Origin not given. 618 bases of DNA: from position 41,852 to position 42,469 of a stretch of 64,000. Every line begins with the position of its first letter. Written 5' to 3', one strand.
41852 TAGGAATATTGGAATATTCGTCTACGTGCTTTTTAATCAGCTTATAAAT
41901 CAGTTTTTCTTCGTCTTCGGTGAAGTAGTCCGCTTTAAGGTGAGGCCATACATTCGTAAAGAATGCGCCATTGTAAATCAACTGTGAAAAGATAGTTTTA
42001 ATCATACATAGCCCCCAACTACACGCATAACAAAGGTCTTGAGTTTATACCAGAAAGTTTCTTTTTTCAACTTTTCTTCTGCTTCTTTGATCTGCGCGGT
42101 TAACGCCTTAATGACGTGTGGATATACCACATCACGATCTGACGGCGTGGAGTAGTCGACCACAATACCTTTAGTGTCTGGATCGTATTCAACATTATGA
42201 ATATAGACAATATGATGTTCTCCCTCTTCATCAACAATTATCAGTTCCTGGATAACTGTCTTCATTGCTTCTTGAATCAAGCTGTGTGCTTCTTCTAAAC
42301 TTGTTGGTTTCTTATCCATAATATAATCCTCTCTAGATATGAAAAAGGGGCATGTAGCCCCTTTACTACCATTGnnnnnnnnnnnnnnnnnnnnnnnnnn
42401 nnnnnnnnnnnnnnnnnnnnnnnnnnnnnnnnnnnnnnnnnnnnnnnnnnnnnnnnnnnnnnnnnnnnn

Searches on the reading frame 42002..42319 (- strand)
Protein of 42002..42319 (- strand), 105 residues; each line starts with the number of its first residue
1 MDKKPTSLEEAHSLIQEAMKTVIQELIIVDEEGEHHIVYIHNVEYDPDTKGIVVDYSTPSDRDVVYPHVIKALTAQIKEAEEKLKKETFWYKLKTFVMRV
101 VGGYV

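Call 4: search_protein_families(library=phrogs, proteins=[window:42002-42319:-], max_evalue=0.01)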
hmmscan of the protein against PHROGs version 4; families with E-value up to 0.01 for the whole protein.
window:42002-42319:- (105 aa): 1 family
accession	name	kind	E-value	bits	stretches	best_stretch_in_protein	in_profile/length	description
phrog_999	-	head and packaging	1.2e-30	106.5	1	2-94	12-105/107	head vertex assembly chaperone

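Call 5: search_protein_families(library=pfam, proteins=[window:42002-42319:-], max_evalue=0.01)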
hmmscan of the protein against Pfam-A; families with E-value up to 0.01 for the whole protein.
window:42002-42319:- (105 aa): 2 families
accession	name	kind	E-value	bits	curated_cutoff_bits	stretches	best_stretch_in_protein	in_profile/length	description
PF11113.13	Phage_head_chap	-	5.9e-25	87.6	25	1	22-77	1-56/56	Head assembly gene product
PF13713.11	BRX_N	-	0.00024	21.2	24.5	1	68-84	11-27/37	Transcription factor BRX N-terminal domain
